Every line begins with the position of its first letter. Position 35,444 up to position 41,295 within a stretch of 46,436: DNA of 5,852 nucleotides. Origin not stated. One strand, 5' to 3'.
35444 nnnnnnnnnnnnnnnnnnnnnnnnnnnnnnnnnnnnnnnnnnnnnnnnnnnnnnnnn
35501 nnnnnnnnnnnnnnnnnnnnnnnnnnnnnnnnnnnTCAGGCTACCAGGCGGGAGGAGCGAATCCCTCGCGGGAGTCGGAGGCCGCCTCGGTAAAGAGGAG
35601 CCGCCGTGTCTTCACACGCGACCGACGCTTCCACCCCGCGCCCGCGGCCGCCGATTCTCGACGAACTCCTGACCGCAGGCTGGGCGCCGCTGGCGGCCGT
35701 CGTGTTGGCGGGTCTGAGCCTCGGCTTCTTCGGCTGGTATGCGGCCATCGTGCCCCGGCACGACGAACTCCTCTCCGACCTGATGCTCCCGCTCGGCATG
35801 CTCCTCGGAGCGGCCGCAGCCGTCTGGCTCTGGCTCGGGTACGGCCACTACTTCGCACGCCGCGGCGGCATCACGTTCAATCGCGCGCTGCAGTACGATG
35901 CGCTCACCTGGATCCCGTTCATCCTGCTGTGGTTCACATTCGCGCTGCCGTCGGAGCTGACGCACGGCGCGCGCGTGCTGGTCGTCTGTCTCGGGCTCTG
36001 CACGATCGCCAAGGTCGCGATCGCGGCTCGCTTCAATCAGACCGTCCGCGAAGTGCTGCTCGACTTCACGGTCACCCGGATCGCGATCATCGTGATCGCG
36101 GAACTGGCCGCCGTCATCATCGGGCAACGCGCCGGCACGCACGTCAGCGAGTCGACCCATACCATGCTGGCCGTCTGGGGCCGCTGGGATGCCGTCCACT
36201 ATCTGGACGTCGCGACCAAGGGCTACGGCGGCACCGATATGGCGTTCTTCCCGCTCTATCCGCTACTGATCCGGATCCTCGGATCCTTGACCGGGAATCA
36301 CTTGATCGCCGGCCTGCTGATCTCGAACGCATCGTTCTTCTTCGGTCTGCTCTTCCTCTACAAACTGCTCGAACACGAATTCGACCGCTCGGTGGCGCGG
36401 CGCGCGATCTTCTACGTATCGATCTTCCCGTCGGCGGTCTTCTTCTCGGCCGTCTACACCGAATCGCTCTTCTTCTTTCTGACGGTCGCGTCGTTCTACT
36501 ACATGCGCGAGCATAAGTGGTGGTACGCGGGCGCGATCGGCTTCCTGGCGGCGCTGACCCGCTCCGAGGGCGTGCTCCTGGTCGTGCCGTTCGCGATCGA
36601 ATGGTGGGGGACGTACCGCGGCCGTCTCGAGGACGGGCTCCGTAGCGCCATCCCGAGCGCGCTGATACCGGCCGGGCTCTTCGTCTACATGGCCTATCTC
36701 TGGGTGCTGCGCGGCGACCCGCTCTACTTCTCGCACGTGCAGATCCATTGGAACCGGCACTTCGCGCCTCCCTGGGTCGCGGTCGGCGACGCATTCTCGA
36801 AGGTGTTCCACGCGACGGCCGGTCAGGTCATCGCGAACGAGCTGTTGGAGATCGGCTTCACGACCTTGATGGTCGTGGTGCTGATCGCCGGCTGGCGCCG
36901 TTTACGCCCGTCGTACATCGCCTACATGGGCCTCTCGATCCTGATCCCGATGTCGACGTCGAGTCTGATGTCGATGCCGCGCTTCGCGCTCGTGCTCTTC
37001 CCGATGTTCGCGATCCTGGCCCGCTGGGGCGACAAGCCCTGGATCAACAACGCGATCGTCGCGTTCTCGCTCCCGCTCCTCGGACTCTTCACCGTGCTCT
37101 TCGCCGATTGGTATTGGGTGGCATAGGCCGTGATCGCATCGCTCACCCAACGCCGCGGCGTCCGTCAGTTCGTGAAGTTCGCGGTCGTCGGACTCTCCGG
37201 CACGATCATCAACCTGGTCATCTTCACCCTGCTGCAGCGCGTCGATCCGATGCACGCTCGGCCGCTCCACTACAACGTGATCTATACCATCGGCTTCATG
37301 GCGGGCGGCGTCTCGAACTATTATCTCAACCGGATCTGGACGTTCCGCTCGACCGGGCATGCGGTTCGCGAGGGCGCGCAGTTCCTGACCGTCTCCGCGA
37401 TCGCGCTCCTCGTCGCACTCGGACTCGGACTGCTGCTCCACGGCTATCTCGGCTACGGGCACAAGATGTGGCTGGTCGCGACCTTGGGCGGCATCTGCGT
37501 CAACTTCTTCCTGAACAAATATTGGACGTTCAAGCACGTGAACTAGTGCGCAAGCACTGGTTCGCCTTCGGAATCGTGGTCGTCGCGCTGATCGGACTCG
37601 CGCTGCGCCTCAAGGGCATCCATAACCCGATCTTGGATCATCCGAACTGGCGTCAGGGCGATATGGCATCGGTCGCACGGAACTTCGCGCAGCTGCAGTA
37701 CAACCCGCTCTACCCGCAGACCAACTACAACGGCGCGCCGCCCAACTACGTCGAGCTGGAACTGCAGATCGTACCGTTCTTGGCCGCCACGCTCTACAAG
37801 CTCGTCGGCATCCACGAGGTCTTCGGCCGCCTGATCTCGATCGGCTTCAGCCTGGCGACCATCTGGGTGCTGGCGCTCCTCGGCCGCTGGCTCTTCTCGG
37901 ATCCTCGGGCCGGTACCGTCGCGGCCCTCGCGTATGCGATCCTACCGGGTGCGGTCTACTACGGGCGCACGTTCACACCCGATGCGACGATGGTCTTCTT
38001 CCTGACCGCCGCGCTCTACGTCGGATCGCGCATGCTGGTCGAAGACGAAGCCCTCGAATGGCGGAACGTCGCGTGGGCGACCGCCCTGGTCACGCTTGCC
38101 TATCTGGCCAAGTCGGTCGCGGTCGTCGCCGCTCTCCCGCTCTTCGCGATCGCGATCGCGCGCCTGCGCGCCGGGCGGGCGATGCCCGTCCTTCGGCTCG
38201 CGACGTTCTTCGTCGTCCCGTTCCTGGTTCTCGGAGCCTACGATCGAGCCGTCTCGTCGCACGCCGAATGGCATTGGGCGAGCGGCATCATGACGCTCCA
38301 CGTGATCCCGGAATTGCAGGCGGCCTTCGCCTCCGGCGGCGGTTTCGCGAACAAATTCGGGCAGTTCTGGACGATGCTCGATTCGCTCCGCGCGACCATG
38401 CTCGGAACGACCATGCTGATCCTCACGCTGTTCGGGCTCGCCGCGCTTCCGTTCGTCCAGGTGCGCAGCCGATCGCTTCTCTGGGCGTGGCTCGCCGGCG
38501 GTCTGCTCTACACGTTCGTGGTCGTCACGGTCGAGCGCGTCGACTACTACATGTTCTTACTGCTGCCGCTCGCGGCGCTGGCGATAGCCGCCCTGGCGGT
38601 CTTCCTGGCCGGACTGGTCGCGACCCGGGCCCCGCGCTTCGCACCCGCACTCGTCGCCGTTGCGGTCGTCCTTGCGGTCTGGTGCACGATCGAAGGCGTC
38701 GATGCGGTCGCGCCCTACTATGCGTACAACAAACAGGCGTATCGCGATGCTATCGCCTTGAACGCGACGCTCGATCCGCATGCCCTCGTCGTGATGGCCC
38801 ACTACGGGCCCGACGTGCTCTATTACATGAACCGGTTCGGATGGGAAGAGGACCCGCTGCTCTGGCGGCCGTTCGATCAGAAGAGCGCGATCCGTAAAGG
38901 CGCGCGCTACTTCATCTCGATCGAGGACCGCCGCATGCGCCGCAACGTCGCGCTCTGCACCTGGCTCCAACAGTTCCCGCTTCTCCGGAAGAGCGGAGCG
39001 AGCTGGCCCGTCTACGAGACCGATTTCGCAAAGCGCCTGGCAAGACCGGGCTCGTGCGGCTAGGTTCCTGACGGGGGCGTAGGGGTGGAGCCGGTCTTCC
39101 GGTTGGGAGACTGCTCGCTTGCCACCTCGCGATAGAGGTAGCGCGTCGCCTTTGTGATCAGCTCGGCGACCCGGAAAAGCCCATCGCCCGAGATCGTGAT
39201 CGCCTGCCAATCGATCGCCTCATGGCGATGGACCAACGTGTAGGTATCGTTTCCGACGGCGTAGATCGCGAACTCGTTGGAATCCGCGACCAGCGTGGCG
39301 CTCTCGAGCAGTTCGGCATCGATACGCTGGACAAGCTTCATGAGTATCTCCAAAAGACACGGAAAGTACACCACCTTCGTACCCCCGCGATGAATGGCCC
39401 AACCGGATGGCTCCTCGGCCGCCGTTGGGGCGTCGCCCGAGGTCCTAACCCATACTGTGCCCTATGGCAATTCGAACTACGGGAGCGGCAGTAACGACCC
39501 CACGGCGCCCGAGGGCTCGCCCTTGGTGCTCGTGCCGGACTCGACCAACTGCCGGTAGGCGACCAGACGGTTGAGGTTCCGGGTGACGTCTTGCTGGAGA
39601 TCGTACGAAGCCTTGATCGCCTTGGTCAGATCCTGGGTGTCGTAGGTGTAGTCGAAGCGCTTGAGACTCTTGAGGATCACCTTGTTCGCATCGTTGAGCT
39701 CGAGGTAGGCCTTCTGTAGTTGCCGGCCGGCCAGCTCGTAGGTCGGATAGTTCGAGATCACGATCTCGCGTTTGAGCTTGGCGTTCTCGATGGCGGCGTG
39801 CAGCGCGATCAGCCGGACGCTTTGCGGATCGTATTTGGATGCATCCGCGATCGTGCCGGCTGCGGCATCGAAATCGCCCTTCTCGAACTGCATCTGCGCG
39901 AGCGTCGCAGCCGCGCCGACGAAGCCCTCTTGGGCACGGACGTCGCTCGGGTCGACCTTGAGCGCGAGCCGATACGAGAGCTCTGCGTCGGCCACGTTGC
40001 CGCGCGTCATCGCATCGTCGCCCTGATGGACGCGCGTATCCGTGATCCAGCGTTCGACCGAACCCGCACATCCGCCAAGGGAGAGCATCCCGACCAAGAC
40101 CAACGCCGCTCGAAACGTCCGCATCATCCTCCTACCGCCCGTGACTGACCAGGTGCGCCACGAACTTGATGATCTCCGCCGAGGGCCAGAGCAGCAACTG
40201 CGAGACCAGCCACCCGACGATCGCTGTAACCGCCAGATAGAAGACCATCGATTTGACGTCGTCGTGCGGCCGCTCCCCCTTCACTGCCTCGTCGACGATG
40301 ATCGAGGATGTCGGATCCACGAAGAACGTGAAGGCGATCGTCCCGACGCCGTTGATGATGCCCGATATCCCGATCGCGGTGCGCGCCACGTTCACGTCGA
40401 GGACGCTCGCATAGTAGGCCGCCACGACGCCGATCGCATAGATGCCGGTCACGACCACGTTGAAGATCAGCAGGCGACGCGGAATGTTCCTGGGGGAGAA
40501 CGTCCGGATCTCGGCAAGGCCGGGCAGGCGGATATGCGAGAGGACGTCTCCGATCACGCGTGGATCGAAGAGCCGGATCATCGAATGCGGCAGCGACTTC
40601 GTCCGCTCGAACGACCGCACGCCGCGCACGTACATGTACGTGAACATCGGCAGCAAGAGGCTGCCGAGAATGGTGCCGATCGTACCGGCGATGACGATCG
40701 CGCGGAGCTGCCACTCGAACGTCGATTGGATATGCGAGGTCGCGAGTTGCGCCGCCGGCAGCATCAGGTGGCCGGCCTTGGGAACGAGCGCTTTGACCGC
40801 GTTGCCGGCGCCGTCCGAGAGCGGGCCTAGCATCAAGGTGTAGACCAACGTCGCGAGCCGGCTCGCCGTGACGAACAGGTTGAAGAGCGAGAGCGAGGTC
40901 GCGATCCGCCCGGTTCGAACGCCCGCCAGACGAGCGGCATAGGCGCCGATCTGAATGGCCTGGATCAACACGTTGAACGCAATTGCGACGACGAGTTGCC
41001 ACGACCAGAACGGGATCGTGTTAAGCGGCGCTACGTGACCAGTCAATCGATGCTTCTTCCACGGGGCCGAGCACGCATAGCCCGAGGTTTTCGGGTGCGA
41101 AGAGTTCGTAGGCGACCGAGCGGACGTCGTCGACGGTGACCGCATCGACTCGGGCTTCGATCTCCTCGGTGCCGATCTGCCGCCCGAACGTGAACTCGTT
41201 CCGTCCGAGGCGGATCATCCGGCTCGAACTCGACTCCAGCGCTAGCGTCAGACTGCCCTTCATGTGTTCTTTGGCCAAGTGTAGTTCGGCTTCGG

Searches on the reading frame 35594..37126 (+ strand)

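Call 8: search_protein_families(library=pfam, proteins=[window:35594-37126:+], max_evalue=0.001)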
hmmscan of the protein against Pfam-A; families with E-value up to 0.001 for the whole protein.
window:35594-37126:+ (510 aa): 2 families
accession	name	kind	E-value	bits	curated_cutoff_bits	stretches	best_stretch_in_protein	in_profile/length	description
PF04188.19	Mannosyl_trans2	-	2.7e-09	37.3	22.4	1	181-327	44-203/443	Mannosyltransferase (PIG-V)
PF13231.12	PMT_2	-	0.0001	23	26.1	1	220-338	4-128/160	Dolichyl-phosphate-mannose-protein mannosyltransferase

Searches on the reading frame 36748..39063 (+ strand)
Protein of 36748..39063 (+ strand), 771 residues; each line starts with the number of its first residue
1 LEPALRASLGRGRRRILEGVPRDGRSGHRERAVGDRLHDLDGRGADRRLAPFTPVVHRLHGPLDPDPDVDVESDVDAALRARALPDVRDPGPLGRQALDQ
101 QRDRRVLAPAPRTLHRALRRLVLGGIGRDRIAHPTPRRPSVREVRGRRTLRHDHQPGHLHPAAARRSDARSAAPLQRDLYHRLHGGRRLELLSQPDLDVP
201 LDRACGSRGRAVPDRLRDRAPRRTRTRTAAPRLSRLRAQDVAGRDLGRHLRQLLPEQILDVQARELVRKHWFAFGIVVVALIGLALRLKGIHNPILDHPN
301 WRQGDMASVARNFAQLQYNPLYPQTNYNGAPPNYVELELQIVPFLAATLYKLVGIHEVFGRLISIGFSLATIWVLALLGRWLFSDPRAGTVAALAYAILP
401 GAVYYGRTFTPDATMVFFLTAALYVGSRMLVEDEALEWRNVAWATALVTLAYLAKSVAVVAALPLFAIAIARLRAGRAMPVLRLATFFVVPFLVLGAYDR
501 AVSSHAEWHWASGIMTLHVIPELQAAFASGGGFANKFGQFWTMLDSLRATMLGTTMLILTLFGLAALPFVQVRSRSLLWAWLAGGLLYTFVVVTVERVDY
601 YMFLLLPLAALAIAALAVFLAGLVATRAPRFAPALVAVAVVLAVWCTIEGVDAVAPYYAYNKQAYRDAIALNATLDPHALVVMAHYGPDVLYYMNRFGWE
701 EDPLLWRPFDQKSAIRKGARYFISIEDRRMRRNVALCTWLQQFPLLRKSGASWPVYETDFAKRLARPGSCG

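Call 115: search_protein_families(library=pfam, proteins=[window:36748-39063:+], max_evalue=0.01)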
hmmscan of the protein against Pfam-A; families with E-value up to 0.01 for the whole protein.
window:36748-39063:+ (771 aa): 1 family
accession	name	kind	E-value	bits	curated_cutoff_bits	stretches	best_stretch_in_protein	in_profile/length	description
PF13231.12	PMT_2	-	1.2e-13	52.1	26.1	1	342-492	6-154/160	Dolichyl-phosphate-mannose-protein mannosyltransferase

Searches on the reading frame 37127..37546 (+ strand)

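Call 8: search_protein_families(library=pfam, proteins=[window:37127-37546:+], max_evalue=0.001)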
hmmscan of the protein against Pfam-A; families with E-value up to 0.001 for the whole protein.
window:37127-37546:+ (139 aa): 1 family
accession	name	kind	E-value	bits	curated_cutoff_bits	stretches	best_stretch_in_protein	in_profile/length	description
PF04138.20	GtrA_DPMS_TM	-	9.6e-23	81.1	26.1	1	17-135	1-117/117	GtrA/DPMS, transmembrane domain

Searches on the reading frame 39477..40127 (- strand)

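Call 65: search_protein_families(library=pfam, proteins=[window:39477-40127:-], max_evalue=0.001)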
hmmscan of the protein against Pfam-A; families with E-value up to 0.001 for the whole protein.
window:39477-40127:- (216 aa): 3 families
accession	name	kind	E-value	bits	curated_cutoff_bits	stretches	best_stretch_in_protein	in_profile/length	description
PF13432.12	TPR_16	-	1.5e-05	25.7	32.7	0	35-96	3-56/65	Tetratricopeptide repeat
PF07719.23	TPR_2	-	0.00012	22.4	27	0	35-62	7-34/34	Tetratricopeptide repeat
PF14559.12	TPR_19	-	0.00071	20.3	25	0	42-113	4-68/68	Tetratricopeptide repeat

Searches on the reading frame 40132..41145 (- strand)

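Call 65: search_protein_families(library=pfam, proteins=[window:40132-41145:-], max_evalue=0.001)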
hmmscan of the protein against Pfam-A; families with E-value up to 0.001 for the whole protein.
window:40132-41145:- (337 aa): 1 family
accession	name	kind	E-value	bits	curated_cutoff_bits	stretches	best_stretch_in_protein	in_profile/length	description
PF10997.13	Amj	-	1.8e-71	240.9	27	1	58-330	2-253/253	Alternate to MurJ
